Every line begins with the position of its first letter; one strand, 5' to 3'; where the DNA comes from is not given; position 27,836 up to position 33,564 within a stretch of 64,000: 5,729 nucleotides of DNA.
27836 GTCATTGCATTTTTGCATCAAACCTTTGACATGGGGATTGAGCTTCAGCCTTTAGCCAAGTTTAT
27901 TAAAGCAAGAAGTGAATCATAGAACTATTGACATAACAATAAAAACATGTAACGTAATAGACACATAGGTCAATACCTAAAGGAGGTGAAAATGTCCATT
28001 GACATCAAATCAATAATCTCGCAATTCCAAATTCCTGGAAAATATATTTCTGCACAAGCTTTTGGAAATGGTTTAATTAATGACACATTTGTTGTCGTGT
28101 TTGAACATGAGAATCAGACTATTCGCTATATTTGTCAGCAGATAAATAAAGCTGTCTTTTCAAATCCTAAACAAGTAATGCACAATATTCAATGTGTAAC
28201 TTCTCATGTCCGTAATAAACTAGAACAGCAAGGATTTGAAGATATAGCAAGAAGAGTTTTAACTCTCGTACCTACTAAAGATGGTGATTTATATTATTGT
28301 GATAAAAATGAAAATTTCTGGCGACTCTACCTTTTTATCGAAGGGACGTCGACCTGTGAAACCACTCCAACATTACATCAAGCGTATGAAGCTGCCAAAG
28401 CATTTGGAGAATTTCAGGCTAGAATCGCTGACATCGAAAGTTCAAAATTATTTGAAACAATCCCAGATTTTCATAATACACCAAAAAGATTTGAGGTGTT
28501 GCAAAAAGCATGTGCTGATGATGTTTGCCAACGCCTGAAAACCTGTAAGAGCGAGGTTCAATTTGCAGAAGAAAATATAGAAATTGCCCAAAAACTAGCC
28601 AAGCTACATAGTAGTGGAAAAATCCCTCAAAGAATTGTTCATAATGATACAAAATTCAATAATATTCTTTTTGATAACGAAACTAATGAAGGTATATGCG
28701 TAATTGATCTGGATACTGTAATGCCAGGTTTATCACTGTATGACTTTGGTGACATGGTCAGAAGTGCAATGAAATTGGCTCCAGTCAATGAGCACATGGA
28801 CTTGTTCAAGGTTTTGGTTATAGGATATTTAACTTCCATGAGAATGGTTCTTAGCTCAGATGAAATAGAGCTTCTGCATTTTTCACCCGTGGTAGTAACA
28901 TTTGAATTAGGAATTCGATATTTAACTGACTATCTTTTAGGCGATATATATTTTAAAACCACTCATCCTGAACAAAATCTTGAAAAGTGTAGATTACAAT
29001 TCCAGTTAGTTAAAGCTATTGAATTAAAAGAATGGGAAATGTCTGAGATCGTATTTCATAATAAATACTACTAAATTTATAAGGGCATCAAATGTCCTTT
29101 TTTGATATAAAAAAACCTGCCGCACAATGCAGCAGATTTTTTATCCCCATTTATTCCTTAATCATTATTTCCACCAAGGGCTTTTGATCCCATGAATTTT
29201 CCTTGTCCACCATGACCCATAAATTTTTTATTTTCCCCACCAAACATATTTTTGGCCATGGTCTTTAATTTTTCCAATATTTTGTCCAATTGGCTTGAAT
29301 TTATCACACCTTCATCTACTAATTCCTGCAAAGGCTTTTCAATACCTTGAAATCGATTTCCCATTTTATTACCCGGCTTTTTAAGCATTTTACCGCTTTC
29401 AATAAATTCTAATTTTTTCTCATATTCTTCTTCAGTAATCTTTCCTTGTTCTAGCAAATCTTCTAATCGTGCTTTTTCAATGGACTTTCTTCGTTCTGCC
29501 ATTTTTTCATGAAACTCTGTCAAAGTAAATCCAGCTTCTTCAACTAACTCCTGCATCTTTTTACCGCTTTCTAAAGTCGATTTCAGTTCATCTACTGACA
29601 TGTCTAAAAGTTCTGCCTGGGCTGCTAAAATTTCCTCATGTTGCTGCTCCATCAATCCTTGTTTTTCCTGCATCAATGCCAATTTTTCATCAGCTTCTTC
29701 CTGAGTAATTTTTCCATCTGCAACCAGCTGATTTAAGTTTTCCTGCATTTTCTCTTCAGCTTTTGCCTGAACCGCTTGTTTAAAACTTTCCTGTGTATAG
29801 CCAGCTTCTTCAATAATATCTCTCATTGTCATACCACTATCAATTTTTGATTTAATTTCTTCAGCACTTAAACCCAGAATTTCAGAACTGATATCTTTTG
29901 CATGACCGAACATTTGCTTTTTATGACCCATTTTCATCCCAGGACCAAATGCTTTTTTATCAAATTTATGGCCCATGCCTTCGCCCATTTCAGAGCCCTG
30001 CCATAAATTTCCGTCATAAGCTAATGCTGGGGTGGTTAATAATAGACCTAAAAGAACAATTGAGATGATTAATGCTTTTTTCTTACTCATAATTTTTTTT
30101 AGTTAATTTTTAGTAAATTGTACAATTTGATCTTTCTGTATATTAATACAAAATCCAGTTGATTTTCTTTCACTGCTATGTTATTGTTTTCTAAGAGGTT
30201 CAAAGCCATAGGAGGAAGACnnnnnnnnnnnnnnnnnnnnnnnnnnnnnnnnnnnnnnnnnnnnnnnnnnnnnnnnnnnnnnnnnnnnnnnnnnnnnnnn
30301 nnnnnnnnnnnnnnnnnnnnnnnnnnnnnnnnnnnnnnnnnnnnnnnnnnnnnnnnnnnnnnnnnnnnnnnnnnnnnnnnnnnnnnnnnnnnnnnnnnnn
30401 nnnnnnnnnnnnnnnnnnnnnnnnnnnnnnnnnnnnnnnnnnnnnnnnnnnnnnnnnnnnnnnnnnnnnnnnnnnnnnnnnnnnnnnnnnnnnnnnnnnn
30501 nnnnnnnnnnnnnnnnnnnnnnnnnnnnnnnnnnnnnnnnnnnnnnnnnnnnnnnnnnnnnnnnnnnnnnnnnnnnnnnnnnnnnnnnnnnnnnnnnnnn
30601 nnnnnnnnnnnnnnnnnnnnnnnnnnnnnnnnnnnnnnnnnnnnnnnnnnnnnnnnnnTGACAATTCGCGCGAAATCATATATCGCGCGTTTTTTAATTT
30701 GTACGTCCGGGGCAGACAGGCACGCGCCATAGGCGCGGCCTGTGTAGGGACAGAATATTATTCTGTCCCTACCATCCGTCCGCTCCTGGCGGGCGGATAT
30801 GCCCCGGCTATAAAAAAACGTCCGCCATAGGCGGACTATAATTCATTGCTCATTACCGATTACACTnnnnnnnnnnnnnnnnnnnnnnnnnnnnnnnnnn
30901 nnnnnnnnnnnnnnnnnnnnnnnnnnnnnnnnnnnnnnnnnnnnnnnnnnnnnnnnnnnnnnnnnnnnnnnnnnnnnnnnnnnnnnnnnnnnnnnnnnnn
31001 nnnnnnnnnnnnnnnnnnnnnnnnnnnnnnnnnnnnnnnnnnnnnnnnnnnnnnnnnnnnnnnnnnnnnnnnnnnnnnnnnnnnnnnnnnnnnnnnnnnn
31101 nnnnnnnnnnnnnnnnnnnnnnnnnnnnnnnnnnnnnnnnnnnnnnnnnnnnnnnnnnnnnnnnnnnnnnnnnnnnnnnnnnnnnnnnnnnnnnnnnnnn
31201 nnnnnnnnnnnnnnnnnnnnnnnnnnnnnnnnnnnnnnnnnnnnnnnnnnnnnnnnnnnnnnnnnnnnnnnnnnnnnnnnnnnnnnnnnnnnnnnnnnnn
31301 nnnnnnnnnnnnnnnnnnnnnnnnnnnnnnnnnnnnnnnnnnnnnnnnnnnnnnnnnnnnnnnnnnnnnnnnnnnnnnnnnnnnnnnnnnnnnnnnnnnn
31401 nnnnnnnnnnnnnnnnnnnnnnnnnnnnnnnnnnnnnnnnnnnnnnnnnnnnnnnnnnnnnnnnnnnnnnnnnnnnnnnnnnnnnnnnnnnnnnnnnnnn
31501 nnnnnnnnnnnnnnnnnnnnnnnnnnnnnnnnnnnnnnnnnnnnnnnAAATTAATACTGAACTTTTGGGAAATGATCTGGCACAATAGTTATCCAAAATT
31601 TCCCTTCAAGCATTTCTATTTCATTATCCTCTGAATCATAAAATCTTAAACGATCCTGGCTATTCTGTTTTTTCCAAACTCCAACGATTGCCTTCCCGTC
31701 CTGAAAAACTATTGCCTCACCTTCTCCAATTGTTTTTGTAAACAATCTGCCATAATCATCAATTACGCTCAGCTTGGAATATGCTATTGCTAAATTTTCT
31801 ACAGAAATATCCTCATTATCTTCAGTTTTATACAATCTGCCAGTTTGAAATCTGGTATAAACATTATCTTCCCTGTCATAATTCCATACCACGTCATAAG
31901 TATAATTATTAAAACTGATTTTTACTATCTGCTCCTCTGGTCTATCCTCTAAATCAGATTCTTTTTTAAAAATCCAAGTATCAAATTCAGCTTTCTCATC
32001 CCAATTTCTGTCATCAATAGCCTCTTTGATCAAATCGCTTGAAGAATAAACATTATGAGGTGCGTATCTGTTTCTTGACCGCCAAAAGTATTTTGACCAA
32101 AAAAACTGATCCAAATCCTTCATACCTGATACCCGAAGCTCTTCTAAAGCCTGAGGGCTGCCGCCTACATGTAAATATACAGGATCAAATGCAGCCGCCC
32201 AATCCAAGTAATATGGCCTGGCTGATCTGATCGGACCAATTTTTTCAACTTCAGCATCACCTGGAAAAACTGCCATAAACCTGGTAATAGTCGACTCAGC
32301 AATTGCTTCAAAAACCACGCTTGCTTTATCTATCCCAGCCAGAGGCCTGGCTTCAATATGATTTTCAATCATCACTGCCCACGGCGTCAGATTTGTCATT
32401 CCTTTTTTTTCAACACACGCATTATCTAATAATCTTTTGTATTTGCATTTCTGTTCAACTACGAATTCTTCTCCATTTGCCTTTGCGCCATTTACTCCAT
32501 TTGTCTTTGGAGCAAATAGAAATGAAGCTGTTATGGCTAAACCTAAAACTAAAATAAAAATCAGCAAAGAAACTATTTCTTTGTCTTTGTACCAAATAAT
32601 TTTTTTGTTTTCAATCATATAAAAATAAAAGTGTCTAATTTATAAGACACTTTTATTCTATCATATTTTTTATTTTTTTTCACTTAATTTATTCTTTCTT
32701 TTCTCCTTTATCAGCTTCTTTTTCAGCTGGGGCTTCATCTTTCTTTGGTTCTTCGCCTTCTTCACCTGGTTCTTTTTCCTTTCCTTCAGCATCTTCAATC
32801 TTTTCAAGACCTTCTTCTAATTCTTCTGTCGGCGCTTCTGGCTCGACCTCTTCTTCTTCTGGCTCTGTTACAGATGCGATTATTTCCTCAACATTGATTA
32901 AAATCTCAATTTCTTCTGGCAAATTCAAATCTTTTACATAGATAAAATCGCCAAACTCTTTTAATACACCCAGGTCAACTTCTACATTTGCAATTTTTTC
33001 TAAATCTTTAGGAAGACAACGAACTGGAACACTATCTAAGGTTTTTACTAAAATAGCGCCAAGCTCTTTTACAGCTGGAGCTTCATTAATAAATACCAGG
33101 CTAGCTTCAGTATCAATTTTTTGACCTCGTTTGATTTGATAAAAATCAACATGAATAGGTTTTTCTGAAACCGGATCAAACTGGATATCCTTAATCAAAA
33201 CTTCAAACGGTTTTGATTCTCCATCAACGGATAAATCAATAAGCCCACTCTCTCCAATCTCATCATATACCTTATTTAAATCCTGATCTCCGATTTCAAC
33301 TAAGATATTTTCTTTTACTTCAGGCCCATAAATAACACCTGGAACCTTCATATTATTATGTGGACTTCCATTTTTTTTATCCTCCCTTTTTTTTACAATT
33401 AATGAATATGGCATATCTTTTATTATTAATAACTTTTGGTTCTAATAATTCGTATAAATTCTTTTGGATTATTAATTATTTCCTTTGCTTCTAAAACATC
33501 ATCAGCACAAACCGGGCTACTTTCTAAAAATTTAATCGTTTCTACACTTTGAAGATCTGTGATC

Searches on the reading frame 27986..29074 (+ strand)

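Call 34: search_protein_families(library=pfam, proteins=[window:27986-29074:+], max_evalue=0.001)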
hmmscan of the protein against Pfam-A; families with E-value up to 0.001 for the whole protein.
window:27986-29074:+ (362 aa): 1 family
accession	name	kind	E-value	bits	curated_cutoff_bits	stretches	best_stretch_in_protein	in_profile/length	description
PF01636.29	APH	-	1e-16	61.9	23.2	1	23-261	2-213/239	Phosphotransferase enzyme family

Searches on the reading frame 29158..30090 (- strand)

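Call 35: search_protein_families(library=pfam, proteins=[window:29158-30090:-], max_evalue=0.001)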
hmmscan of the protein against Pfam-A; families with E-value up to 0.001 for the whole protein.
window:29158-30090:- (310 aa): 2 families
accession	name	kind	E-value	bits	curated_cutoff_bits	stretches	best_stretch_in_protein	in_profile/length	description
PF09851.14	SHOCT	-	3.7e-06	26.9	27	0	208-227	5-24/28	Short C-terminal domain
PF08044.16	DUF1707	-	0.00049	20.5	27.6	0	114-139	10-35/53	DUF1707 SHOCT-like domain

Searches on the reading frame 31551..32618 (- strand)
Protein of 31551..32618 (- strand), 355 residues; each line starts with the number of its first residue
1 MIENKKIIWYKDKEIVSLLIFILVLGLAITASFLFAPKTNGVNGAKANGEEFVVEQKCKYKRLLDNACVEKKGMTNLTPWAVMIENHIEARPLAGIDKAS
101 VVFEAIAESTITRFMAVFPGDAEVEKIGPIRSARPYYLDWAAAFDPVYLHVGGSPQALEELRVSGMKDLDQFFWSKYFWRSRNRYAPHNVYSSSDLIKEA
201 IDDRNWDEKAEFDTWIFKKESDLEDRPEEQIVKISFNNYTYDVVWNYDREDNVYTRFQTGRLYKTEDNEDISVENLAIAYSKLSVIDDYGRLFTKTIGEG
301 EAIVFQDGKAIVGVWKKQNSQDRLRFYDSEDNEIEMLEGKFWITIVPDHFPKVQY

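Call 35: search_protein_families(library=pfam, proteins=[window:31551-32618:-], max_evalue=0.001)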
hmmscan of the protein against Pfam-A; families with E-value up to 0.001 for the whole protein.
window:31551-32618:- (355 aa): 2 families
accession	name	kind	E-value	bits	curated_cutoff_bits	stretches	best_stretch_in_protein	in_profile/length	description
PF11258.13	DUF3048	-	2.2e-43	148.4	25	1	75-206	12-147/148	Protein of unknown function (DUF3048) N-terminal domain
PF17479.7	DUF3048_C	-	2.1e-22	80.1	25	1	232-343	1-114/114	Protein of unknown function (DUF3048) C-terminal domain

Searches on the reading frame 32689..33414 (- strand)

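Call 54: search_protein_families(library=pfam, proteins=[window:32689-33414:-], max_evalue=0.0001)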
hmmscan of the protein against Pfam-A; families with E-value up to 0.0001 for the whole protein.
window:32689-33414:- (241 aa): 2 families
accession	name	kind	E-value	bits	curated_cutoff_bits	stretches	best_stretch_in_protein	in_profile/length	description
PF01386.24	Ribosomal_L25p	-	8.4e-17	61.9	23.6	1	8-91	4-82/82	Ribosomal L25p family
PF14693.11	Ribosomal_TL5_C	-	9.9e-15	55.1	27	1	99-185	1-83/84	Ribosomal protein TL5, C-terminal domain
